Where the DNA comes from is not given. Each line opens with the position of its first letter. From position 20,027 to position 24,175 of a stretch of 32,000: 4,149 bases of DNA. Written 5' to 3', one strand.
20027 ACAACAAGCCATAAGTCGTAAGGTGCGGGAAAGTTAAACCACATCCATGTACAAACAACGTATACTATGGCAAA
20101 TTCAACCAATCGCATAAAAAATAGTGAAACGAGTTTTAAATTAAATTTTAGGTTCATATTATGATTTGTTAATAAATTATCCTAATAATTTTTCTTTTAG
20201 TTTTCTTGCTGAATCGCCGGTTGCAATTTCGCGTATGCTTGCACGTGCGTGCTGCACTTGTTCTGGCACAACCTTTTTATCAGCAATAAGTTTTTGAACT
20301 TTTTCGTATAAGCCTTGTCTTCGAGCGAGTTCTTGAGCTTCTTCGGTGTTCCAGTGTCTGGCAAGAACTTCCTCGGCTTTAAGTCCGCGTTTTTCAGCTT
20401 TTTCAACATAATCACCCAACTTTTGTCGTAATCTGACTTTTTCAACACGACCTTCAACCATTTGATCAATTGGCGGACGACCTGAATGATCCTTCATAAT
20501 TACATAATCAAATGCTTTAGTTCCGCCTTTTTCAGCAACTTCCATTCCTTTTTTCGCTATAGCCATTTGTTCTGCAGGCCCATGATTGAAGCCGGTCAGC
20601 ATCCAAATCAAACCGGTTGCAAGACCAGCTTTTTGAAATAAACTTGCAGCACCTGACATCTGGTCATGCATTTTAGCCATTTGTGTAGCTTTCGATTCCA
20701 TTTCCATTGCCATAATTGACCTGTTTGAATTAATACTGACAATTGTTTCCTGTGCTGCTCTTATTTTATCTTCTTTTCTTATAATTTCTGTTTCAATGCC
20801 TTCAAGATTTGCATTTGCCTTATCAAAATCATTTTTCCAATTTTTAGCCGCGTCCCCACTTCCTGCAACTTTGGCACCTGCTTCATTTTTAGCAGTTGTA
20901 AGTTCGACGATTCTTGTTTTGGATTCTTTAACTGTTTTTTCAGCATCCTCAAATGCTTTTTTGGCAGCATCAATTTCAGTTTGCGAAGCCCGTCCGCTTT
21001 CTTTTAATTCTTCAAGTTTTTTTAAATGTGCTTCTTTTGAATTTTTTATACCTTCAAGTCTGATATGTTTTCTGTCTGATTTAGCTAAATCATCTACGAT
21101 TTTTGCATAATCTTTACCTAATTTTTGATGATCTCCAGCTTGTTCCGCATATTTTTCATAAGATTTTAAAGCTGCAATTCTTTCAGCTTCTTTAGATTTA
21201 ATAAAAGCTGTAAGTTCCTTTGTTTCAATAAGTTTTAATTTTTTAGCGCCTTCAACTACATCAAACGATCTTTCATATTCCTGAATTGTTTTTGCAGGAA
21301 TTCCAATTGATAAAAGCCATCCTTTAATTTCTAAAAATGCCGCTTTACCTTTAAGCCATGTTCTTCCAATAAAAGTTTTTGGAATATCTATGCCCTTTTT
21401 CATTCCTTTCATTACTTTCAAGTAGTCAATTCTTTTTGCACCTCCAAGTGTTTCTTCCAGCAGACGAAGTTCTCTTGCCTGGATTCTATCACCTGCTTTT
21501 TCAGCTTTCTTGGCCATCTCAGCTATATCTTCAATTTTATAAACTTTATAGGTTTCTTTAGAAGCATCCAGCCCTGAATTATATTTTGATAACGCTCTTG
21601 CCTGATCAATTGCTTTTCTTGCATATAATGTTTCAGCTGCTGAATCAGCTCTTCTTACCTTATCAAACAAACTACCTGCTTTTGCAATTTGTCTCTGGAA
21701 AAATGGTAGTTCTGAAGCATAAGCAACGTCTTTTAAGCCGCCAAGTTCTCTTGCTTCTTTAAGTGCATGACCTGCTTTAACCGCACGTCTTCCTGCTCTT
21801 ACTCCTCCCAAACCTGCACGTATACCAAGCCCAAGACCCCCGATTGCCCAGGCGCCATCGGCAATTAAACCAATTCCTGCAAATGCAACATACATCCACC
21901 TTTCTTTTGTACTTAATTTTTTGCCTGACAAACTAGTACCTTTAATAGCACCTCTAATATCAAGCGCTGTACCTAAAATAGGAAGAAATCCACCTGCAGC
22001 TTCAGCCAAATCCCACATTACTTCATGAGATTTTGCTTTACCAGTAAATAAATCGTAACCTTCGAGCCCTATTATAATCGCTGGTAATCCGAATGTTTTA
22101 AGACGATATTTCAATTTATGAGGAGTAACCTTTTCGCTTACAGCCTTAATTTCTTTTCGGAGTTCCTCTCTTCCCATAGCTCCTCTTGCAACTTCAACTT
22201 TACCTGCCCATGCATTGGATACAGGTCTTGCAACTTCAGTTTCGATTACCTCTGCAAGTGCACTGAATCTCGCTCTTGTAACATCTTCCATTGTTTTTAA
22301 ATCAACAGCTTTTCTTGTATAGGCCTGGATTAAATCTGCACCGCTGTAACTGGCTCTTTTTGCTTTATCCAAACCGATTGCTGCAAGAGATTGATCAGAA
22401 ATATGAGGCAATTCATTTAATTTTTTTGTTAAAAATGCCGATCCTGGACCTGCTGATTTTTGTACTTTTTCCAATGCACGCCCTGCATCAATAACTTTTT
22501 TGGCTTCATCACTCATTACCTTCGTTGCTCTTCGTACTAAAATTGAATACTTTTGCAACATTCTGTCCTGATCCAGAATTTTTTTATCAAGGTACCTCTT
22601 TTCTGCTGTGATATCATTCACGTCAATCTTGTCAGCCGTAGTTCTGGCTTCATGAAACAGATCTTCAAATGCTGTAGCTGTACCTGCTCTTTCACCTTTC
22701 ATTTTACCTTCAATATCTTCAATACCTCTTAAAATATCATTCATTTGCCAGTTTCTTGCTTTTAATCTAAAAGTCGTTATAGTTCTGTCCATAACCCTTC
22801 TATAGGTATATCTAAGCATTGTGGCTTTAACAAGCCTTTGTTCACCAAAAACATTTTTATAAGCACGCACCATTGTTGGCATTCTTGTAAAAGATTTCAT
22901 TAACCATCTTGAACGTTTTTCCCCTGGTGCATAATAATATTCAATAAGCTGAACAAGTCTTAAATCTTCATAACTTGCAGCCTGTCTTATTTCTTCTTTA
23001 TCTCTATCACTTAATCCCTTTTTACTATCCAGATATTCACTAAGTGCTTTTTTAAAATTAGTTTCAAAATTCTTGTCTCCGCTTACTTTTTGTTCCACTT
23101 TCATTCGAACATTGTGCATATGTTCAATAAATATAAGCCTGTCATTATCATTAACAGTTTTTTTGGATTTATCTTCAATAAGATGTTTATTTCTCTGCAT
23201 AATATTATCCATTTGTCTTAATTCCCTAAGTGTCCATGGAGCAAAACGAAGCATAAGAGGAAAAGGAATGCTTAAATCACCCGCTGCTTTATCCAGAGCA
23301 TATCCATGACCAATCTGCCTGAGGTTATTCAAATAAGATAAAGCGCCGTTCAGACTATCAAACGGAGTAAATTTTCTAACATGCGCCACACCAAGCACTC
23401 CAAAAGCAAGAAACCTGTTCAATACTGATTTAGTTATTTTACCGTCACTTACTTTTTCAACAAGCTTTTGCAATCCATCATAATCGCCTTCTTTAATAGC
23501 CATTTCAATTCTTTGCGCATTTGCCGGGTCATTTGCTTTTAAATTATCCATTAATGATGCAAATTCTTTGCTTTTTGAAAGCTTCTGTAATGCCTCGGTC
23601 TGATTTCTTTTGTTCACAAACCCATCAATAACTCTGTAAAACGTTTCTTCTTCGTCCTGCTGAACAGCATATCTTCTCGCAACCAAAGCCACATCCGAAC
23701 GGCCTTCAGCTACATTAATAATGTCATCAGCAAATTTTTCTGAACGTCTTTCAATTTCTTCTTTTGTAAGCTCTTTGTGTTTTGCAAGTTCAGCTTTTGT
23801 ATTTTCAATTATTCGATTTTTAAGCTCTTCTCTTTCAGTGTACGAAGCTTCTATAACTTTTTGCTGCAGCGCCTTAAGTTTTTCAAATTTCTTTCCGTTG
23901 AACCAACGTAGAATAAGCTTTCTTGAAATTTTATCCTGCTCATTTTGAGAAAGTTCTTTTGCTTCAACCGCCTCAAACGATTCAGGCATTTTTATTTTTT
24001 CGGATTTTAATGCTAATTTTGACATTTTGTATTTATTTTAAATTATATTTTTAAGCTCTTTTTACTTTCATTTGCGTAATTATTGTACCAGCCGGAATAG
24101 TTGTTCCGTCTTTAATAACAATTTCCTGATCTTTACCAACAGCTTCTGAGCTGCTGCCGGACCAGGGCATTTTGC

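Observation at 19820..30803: Five-gene operon of giant coiled-coil / glycine-zipper membrane proteins with no recognisable family: a candidate undescribed envelope or host-interaction apparatus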

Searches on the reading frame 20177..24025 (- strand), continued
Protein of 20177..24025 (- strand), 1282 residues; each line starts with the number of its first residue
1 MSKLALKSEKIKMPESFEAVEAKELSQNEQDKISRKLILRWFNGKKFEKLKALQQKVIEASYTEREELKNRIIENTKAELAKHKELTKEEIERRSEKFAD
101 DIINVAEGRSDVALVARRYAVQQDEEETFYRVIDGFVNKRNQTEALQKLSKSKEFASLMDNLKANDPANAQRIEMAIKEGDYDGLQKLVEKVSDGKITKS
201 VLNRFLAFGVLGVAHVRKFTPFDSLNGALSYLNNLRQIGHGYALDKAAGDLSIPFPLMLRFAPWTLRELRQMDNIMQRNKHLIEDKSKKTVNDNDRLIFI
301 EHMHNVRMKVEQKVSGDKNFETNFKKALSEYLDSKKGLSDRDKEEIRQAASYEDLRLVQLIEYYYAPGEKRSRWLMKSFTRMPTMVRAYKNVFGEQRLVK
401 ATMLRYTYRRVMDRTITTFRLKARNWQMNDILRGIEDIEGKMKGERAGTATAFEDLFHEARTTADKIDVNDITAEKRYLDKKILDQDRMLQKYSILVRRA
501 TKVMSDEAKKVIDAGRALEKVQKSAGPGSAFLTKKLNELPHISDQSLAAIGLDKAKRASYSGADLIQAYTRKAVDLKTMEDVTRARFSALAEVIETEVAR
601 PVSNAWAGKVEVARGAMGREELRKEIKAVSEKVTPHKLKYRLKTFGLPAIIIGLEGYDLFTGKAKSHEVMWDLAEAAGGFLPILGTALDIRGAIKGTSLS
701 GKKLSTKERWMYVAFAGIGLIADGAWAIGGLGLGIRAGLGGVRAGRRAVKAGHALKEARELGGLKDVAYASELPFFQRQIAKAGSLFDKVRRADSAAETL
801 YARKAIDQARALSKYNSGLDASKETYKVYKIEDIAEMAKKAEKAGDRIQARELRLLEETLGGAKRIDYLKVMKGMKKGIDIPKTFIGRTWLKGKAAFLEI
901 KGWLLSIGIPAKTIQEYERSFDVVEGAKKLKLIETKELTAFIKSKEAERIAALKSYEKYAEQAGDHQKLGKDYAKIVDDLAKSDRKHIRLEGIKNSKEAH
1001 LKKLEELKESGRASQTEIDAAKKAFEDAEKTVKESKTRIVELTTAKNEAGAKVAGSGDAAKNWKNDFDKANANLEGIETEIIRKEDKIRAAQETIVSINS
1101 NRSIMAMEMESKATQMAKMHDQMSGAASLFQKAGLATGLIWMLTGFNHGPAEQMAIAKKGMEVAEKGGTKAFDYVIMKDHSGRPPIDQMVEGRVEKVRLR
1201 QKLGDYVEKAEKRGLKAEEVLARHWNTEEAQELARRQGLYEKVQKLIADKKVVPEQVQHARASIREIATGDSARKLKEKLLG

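Call 92: list_cluster_members(proteins=[P0036, P0037, P0038, P0039, P0041, P0045, P0046, P0022, P0025, P0030])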
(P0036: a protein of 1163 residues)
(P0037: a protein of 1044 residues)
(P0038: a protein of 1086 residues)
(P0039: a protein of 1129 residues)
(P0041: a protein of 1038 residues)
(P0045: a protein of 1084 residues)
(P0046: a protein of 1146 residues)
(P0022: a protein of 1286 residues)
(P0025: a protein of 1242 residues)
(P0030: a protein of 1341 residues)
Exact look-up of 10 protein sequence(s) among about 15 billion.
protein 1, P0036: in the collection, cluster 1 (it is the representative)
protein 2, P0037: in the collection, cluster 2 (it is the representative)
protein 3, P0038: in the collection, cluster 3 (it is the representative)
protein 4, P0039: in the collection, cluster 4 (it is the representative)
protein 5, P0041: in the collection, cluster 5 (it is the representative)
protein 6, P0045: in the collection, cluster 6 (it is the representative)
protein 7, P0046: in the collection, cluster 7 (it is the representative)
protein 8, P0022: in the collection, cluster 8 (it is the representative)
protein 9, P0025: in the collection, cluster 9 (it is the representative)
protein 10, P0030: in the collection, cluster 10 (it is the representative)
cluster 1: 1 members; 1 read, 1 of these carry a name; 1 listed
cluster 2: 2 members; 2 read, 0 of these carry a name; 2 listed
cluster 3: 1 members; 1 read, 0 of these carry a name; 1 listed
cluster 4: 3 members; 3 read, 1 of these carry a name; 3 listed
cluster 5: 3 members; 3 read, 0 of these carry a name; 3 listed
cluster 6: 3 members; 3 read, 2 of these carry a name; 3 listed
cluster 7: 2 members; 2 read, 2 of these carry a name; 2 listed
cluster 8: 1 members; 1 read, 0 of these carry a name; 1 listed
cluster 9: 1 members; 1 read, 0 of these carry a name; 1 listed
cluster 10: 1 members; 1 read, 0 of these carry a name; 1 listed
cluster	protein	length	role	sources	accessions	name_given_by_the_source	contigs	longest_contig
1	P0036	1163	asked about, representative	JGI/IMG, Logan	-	hypothetical protein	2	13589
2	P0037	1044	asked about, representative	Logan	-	-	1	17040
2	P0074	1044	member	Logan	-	-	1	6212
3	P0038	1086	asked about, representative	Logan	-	-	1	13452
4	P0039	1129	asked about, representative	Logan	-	-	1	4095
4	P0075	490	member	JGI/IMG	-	hypothetical protein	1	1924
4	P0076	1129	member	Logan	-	-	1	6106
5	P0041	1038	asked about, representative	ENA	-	-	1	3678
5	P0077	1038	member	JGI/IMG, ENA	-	-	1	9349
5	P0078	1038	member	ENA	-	-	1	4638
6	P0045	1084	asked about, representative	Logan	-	-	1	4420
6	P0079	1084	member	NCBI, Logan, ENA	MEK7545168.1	MAG: hypothetical protein AAB551_03480 [Patescibacteria group bacterium]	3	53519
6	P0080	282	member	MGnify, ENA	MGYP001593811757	FL=1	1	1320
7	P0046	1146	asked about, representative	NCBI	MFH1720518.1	MAG: hypothetical protein ABH856_02845 [Patescibacteria group bacterium]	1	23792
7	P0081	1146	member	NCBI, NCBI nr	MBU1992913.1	hypothetical protein KKG51_04430 [Patescibacteria group bacterium] | hypothetical protein [Patescibacteria group bacterium]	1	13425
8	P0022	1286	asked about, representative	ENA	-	-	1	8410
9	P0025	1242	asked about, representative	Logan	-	-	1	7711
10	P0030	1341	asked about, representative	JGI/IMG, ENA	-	-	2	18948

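Call 93: find_encoding_contigs(protein=P0079, flank=10000, max_places=1)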
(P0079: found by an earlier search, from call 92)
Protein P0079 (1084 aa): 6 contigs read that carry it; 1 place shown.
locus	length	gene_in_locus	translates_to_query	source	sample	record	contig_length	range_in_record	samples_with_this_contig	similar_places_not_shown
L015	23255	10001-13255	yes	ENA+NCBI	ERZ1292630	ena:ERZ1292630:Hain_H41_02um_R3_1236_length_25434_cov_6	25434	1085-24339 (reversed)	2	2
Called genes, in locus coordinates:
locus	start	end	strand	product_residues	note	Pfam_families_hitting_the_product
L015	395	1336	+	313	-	PF00056:Ldh_1_N, PF02866:Ldh_1_C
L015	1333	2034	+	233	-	PF03167:UDG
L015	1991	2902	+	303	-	PF17773:UPF0176_N, PF00581:Rhodanese, PF12368:Rhodanese_C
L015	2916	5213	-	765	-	PF03717:PBP_dimer, PF00905:Transpeptidase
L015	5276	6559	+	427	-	PF00675:Peptidase_M16, PF05193:Peptidase_M16_C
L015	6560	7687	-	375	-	PF13173:AAA_14, PF13635:DUF4143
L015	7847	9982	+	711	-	-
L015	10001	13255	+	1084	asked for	-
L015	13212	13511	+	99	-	-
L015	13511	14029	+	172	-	PF00334:NDK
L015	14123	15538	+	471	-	PF04715:, PF00425:Chorismate_bind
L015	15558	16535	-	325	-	PF01595:CNNM, PF00571:CBS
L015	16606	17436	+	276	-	PF01063:Aminotran_4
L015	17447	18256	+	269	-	PF00809:Pterin_bind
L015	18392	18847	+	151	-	PF01242:PTPS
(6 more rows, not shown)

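Call 97: search_dna_similar(query=window:20180-24025:-, collection=phages, mode=protein, max_evalue=0.001, max_rows=10)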
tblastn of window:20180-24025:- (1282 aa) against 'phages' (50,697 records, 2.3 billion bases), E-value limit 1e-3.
No match.

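Call 98: search_dna_similar(query=window:20180-24025:-, collection=plasmids, mode=protein, max_evalue=0.001, max_rows=10)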
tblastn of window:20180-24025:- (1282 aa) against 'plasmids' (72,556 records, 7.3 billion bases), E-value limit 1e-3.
No match.

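Call 106: find_related_loci(query=A5, collection=metagenome_contigs, flank=10000)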
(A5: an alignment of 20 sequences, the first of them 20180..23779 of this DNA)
Query A5 (1200 aa) in metagenome_contigs; peptide patterns used: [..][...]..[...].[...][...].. (x = any residue, [..] = any of these).
185 stretches matched a pattern; 5 encode a relative of the query (tblastn E <= 1e-3); 5 distinct loci.
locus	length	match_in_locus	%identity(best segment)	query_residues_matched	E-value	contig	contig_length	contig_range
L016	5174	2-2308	42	415-1200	8e-177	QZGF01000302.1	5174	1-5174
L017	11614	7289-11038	30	5-1200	1e-134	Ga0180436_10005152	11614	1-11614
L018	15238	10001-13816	32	1-1198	2e-121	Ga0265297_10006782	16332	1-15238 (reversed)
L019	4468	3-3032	31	211-1198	8e-121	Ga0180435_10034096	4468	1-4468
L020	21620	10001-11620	23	170-743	1e-30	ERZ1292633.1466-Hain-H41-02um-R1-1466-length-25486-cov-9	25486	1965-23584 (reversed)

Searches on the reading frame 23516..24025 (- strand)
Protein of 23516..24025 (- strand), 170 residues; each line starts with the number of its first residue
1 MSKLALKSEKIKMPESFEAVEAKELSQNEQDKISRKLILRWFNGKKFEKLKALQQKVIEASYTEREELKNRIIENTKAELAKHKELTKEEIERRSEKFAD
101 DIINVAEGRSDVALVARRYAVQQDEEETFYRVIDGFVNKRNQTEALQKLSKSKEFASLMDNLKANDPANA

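Call 119: search_protein_families(library=pfam, alignment_id=A8, max_evalue=10)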
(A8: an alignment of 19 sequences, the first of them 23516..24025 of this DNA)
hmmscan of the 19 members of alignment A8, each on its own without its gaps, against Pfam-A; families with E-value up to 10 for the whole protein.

A. member 1, window:23516-24025:- (170 aa): 5 families
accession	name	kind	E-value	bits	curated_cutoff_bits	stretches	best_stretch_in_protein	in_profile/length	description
PF11657.13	Activator-TraM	-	0.13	12.7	24.4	1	69-128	32-91/142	Transcriptional activator TraM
PF12040.14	DUF3526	-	1.6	9.8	25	1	20-87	5-75/144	Domain of unknown function (DUF3526)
PF06424.17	PRP1_N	-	3.4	8.5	22.4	1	76-154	31-104/144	PRP1 splicing factor, N-terminal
PF07295.17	DUF1451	-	3.8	8.1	26.1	1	64-111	10-56/146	Zinc-ribbon containing domain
PF17325.7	SPG4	-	4.8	8.7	25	1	122-169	61-106/109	Stationary phase protein 4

B. families by the number of members that match (of 19 scanned): 70 families (the first 25 are shown)
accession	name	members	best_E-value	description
PF18593.6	CdiI_2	2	0.014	CdiI immunity protein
PF09821.14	AAA_assoc_C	2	0.07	C-terminal AAA-associated domain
PF07208.16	DUF1414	2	0.076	Protein of unknown function (DUF1414)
PF13904.11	CCDC34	2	0.76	Coiled-coil domain-containing protein 34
PF23400.1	CARF_Card1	1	0.00035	Card1 CARF domain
PF21445.3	ADDB_N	1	0.0096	ADDB, N-terminal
PF16987.10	KIX_2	1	0.012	KIX domain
PF08414.16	NADPH_Ox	1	0.014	Respiratory burst NADPH oxidase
PF11917.13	DUF3435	1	0.015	Protein of unknown function (DUF3435)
PF08989.15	DUF1896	1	0.016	Domain of unknown function (DUF1896)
PF21943.1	TetR_C_46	1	0.022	Tetracyclin repressor-like, C-terminal domain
PF08457.15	Sfi1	1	0.024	Sfi1 spindle body protein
PF00749.27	tRNA-synt_1c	1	0.025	tRNA synthetases class I (E and Q), catalytic domain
PF03543.20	Peptidase_C58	1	0.027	Yersinia/Haemophilus virulence surface antigen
PF10273.14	WGG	1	0.027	Pre-rRNA-processing protein TSR2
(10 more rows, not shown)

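Call 120: search_solved_structures(query=A8, max_evalue=10)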
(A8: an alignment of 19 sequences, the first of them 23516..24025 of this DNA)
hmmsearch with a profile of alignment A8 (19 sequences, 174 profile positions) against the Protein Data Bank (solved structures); distinct sequences matched with E-value up to 10: 7.
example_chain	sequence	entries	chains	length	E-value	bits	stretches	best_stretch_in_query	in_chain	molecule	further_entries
7sq4_A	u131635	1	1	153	0.00011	25.4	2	48-99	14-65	Designed trefoil knot protein, variant 2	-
7sq3_A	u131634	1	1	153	0.00014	25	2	48-99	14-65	Designed trefoil knot protein, variant 1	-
7sq5_A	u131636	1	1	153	0.0019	21.4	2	49-99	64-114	Designed trefoil knot protein, variant 3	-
8egt_A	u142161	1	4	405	0.25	14.5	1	52-119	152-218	Major capsid protein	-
8vsj_C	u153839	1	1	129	0.83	12.8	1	77-162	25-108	Superantigen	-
3kdj_A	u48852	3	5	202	1.2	12.2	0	117-141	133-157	Putative uncharacterized protein At5g46790 | Abscisic acid receptor PYL1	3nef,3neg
8fbo_A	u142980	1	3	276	5.2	10.2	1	79-164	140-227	KWOCA_102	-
